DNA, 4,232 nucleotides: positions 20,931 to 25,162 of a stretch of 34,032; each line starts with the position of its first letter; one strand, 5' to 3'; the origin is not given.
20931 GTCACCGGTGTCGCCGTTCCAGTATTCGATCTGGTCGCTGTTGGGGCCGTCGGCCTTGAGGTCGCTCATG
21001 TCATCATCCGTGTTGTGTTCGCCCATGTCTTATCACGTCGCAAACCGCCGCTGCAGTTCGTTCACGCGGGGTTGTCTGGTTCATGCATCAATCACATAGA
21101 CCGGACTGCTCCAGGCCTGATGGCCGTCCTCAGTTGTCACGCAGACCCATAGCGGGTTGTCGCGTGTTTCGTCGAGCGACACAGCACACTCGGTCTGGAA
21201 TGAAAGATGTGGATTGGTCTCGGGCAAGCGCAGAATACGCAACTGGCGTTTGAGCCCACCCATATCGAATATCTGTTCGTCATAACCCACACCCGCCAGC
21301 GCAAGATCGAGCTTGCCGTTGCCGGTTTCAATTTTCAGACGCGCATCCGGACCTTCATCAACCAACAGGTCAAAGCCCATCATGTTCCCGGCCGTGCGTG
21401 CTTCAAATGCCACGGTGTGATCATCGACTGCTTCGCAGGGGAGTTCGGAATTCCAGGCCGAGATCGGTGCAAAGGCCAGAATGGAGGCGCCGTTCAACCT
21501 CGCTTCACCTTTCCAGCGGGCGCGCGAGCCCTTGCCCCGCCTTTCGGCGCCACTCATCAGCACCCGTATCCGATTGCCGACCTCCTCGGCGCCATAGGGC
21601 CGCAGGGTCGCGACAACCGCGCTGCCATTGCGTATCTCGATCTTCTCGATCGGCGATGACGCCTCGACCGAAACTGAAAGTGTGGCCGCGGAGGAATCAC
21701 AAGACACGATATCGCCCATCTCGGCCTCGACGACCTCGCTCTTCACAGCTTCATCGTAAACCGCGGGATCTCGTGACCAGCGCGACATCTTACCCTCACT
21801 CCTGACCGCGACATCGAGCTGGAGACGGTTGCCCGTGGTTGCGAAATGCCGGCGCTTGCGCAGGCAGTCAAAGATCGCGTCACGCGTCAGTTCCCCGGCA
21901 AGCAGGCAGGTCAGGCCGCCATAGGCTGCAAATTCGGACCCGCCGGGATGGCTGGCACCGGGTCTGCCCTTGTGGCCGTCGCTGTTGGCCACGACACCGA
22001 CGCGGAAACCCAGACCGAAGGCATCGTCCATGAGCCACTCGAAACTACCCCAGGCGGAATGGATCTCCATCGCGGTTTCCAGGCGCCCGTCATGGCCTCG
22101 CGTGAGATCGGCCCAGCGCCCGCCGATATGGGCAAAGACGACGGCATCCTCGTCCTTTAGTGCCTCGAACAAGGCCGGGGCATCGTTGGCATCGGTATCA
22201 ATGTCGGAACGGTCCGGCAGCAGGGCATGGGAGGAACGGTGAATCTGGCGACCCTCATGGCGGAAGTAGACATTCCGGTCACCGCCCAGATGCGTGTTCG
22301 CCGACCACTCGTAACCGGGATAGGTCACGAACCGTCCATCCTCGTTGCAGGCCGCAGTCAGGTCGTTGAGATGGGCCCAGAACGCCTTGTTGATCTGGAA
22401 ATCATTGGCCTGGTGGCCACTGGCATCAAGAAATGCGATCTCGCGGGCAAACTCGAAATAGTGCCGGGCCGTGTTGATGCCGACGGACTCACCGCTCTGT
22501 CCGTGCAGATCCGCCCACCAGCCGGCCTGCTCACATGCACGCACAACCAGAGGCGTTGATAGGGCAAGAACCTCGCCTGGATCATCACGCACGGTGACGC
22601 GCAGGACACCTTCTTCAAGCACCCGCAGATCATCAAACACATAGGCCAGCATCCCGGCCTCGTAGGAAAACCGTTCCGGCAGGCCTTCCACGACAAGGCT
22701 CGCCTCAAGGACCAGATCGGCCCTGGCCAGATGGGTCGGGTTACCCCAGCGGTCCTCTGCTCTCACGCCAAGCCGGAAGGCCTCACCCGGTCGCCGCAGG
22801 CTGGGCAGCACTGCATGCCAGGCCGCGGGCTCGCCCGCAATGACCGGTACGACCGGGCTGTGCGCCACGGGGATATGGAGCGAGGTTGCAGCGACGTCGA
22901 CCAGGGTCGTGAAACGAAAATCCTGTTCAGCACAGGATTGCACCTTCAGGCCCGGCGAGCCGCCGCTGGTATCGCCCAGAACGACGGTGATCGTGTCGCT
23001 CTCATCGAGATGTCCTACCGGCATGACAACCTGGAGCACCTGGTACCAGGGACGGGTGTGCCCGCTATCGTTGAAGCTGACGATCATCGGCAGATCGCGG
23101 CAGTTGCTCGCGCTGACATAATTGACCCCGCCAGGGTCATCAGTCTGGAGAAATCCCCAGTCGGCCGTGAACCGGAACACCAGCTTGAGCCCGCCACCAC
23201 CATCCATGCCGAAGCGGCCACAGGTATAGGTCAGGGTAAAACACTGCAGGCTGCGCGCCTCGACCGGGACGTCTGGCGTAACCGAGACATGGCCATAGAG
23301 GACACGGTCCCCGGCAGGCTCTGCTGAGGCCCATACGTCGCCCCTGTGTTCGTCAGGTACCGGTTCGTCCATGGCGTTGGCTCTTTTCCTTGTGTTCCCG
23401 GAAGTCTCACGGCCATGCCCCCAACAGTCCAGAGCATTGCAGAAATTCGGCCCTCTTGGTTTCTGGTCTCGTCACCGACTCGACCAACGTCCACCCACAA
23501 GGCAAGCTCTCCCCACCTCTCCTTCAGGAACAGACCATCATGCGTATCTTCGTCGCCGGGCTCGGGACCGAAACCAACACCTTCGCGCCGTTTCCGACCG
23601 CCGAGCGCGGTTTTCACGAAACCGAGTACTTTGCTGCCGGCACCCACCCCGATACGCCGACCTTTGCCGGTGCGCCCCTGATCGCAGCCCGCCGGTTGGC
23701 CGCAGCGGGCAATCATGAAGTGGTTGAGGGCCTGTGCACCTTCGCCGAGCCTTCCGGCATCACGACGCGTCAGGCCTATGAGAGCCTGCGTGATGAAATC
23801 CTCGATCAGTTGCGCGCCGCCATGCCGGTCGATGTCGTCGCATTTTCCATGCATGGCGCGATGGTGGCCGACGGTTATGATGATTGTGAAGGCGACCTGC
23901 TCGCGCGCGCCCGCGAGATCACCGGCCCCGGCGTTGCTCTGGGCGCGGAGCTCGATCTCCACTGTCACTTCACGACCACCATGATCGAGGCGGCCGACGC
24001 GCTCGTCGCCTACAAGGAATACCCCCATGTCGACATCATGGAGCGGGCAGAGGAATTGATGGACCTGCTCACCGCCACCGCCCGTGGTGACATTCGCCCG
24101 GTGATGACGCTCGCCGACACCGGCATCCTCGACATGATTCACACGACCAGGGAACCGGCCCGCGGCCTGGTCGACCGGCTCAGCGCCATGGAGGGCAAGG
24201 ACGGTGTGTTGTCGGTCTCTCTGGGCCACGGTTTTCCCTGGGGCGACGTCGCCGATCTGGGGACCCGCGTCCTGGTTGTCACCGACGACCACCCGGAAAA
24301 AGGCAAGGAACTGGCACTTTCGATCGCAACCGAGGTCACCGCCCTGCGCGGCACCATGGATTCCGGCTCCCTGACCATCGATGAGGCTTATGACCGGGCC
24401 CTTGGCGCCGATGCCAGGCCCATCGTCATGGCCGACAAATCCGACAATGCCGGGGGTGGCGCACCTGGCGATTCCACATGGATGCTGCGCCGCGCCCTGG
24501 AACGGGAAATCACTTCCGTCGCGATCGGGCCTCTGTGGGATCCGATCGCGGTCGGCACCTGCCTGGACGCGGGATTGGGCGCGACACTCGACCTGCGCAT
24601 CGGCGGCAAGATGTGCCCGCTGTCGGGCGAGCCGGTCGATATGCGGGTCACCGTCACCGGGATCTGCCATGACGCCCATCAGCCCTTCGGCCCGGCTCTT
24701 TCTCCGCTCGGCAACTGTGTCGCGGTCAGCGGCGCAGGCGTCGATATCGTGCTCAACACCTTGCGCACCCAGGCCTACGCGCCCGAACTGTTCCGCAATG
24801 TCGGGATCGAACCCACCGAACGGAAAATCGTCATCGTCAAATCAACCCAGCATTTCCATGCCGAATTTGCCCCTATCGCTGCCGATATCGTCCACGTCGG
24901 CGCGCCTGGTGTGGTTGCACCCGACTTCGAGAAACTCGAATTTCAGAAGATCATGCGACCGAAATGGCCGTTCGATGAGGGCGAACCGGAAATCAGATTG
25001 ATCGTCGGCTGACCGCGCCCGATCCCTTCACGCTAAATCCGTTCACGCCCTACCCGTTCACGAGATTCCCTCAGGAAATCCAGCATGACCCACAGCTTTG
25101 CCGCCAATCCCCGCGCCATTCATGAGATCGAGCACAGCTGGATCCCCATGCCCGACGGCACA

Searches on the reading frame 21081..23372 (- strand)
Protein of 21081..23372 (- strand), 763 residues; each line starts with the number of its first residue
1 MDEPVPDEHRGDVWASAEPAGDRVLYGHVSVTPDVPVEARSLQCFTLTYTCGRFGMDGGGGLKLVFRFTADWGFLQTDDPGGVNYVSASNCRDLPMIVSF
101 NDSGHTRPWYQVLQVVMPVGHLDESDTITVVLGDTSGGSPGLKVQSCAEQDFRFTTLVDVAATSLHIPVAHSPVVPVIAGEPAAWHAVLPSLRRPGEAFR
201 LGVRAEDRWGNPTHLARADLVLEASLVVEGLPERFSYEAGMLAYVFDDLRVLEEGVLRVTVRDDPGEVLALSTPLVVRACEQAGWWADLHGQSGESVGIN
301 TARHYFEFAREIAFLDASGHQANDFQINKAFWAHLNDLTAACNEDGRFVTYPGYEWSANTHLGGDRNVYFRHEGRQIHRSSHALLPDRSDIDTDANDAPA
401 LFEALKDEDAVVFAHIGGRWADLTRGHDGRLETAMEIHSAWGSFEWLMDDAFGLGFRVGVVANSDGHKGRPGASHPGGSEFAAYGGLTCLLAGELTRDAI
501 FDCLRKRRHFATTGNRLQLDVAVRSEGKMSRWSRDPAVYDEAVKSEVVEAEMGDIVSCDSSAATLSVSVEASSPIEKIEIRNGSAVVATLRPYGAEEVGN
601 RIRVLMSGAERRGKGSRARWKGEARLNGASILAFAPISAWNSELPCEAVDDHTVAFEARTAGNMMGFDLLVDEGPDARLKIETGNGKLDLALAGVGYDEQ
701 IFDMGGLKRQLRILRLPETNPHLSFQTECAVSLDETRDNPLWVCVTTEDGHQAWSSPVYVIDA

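Call 76: search_protein_families(library=pfam, proteins=[window:21081-23372:-], max_evalue=0.001)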
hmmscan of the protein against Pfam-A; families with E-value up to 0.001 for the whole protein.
window:21081-23372:- (763 aa): 1 family
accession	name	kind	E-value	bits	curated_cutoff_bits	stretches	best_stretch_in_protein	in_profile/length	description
PF12228.14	DUF3604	-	1.3e-11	44.1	20.4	2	484-521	377-414/591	Protein of unknown function (DUF3604)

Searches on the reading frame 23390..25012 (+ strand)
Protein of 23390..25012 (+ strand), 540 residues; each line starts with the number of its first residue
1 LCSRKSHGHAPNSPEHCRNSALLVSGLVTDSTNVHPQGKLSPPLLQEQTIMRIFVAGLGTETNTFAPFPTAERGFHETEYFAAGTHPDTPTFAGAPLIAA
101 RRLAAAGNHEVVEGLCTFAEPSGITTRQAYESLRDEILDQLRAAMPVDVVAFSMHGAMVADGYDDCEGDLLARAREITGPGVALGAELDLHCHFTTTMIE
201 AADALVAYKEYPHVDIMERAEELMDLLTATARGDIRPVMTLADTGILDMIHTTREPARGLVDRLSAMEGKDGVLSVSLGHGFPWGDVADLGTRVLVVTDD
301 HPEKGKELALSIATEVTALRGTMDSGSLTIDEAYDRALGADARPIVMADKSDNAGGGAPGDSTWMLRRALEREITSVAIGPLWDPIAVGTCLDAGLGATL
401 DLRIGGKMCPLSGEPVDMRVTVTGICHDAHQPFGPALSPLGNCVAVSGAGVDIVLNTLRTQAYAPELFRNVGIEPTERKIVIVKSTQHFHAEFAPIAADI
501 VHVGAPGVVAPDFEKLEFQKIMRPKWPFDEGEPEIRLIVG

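Call 76: search_protein_families(library=pfam, proteins=[window:23390-25012:+], max_evalue=0.001)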
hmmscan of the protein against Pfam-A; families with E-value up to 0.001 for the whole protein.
window:23390-25012:+ (540 aa): 2 families
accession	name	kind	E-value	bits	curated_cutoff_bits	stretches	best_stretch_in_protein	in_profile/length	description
PF07364.17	DUF1485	-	2.6e-84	283.4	22.8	1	52-337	1-289/290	Metallopeptidase family M81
PF07171.17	MlrC_C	-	4.4e-52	177.3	27.2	1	347-520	1-178/178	MlrC C-terminus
